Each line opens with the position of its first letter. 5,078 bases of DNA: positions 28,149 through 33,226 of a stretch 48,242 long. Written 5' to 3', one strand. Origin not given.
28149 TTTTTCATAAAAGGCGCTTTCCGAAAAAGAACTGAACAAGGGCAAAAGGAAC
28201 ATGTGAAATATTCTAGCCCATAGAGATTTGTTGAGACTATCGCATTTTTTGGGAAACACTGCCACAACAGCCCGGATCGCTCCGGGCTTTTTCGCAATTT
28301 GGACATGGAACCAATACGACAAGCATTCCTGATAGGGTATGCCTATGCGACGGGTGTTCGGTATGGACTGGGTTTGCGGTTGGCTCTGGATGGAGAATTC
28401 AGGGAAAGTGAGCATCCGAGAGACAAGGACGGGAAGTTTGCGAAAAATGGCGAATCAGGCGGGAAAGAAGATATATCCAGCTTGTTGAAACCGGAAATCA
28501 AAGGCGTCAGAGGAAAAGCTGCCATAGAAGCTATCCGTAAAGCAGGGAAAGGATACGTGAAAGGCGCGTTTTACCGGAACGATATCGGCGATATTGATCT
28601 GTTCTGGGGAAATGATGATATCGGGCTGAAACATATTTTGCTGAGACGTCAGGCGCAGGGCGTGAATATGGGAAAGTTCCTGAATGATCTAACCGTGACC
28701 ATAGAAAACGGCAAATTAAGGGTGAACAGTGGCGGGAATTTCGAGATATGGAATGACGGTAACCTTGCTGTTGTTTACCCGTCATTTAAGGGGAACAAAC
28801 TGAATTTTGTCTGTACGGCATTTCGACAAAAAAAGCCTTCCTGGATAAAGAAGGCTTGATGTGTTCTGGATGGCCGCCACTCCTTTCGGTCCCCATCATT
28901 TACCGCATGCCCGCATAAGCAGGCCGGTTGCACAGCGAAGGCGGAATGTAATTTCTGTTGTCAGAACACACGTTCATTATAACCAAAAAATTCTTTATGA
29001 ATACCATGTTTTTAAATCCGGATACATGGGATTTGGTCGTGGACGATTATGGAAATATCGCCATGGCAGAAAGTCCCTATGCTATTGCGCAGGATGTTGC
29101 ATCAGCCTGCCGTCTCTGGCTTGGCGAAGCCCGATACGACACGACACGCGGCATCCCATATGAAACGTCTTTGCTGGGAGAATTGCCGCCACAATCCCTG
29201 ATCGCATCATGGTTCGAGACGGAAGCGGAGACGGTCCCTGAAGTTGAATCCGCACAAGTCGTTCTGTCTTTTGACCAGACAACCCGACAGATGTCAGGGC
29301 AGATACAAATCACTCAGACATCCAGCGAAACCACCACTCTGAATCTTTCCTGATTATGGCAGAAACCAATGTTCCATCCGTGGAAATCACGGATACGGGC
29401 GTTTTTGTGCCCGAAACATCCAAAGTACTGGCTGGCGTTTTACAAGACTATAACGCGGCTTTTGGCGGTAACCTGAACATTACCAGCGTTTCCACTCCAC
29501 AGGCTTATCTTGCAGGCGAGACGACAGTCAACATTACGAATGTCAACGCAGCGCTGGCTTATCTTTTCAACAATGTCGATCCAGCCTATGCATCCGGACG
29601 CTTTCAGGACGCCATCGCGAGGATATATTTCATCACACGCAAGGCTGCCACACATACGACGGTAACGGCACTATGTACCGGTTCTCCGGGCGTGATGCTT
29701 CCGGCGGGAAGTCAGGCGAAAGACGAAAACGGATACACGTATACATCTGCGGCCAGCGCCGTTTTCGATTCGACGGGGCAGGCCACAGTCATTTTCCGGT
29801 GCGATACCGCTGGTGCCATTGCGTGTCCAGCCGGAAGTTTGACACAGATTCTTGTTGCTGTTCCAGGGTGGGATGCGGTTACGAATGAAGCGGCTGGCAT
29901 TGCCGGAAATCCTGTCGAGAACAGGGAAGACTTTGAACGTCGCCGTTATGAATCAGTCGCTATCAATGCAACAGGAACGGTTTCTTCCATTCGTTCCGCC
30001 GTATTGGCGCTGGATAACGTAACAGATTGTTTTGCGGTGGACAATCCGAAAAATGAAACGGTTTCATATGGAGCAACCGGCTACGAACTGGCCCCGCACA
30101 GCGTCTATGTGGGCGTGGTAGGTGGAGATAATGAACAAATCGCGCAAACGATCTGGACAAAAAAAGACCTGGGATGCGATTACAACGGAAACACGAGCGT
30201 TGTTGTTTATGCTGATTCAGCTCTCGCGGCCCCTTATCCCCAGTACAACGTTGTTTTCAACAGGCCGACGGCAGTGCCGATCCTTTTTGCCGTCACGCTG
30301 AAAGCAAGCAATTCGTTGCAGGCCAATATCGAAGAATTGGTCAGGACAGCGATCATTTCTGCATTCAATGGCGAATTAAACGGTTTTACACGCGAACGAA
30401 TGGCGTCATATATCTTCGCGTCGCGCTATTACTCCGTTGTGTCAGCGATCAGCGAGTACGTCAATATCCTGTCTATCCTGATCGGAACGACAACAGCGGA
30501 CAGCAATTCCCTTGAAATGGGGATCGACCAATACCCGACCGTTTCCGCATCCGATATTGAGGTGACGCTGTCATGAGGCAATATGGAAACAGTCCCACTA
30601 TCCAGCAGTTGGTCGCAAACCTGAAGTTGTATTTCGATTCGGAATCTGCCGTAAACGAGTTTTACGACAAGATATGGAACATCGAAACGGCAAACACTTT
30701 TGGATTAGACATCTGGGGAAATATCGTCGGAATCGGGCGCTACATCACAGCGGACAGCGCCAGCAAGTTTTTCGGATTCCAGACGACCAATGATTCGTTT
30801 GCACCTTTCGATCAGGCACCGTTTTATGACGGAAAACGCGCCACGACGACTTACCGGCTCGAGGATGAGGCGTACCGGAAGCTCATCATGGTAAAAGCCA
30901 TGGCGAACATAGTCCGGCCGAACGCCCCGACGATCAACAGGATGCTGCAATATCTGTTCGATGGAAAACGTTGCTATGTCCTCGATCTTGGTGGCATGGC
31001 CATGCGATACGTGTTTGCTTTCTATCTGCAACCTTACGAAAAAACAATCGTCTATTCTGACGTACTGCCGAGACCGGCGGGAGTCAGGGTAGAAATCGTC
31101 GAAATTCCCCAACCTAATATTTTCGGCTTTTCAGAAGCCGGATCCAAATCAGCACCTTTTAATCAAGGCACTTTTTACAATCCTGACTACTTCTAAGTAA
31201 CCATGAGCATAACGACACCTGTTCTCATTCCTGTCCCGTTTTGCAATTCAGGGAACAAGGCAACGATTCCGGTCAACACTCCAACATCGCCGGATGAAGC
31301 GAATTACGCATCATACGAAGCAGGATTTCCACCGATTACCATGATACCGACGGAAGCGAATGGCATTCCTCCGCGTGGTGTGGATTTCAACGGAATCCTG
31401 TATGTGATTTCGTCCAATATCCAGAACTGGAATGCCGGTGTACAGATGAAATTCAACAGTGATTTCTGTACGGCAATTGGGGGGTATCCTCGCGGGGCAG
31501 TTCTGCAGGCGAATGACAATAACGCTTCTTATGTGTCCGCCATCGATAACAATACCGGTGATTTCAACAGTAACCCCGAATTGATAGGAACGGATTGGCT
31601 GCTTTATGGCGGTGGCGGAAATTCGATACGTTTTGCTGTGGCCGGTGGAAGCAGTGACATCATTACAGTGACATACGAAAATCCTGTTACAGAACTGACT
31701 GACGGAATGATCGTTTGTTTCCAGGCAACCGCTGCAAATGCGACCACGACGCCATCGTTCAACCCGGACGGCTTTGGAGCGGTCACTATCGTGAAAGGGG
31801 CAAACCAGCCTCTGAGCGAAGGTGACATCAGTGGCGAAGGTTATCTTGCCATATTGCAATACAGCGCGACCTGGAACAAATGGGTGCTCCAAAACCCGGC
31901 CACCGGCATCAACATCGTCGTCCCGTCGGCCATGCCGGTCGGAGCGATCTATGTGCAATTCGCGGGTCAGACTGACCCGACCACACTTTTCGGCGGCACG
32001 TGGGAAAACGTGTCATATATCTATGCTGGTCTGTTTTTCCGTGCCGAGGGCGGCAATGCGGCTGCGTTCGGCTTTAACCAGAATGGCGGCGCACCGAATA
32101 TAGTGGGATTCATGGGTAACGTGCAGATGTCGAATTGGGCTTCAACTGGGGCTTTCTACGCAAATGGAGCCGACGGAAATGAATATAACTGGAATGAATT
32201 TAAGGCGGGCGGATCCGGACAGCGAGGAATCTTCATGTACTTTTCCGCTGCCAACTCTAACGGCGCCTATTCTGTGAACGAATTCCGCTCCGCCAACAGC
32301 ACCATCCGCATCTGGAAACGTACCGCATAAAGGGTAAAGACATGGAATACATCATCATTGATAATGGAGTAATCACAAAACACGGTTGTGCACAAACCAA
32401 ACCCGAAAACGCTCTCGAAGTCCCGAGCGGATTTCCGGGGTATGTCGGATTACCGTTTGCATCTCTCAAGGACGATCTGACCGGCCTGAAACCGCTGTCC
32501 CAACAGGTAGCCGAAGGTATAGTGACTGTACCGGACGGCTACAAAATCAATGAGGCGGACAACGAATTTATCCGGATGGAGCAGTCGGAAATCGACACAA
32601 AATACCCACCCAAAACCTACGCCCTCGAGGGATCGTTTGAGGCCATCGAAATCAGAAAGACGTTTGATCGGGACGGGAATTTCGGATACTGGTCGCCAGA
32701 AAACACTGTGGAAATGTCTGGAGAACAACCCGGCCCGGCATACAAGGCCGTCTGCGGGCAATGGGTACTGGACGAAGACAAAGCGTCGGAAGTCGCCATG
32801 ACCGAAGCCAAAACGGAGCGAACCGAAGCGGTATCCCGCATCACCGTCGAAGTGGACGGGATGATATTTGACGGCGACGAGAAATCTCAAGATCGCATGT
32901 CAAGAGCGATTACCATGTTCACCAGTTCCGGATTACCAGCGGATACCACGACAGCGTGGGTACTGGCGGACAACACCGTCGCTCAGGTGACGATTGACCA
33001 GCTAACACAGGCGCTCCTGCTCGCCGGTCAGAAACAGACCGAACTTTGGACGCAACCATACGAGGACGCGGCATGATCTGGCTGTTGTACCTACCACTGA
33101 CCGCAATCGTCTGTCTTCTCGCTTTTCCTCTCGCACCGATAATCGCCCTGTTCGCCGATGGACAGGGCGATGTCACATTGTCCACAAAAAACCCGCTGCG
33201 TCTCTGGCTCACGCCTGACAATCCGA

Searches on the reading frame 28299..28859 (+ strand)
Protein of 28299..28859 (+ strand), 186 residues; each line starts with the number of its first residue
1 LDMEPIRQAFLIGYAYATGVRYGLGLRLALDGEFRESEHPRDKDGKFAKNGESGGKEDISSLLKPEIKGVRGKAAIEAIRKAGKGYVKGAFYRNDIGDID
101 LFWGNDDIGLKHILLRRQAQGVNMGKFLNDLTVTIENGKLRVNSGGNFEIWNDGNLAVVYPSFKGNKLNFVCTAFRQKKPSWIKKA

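Call 75: search_protein_families(library=pfam, proteins=[window:28299-28859:+], max_evalue=0.01)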
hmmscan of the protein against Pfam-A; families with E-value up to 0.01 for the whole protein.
window:28299-28859:+ (186 aa): 1 family
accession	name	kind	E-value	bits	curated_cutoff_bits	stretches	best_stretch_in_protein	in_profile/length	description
PF18809.6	PBECR1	-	1.1e-10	42.3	27.6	1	90-179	1-102/104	phage-Barnase-EndoU-ColicinE5/D-RelE like nuclease1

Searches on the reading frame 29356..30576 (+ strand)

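Call 73: search_protein_families(library=phrogs, proteins=[window:29356-30576:+], max_evalue=0.00001)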
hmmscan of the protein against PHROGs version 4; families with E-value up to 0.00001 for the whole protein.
window:29356-30576:+ (406 aa): 3 families
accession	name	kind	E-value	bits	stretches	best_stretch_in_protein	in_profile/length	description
phrog_6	-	tail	6.5e-63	214.2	1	4-405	55-407/548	baseplate wedge subunit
phrog_30339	-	unknown function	5.5e-39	134.5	1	4-135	9-139/150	-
phrog_2103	-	tail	1.6e-07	31.9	1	67-161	52-145/162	baseplate protein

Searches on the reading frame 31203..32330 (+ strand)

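Call 74: search_protein_families(library=phrogs, proteins=[window:31203-32330:+], max_evalue=0.00001)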
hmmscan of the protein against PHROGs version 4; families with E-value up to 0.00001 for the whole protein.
window:31203-32330:+ (375 aa): 6 families
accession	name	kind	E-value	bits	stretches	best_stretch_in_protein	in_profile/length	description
phrog_12796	-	tail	2.4e-37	130.2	1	3-126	4-123/445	tail fiber protein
phrog_1396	-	tail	5.1e-28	99.5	1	6-374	93-419/504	tail fiber protein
phrog_11982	-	unknown function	2.2e-25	90.5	1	6-121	7-122/233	-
phrog_38625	-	tail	1.4e-18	68.1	1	9-129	11-130/437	tail fiber protein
phrog_34663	-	unknown function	1.7e-17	64.2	1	3-122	1-116/698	-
phrog_34297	-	unknown function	2.2e-08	34.1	1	244-289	320-365/484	-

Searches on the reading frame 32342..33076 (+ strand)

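Call 74: search_protein_families(library=phrogs, proteins=[window:32342-33076:+], max_evalue=0.00001)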
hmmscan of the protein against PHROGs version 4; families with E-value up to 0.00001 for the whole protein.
window:32342-33076:+ (244 aa): 2 families
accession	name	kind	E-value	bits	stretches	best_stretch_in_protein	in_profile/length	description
phrog_2837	-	tail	1.7e-10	42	1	113-235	44-171/202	tail protein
phrog_1141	-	tail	1e-09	39.4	1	148-238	74-160/194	tail fiber protein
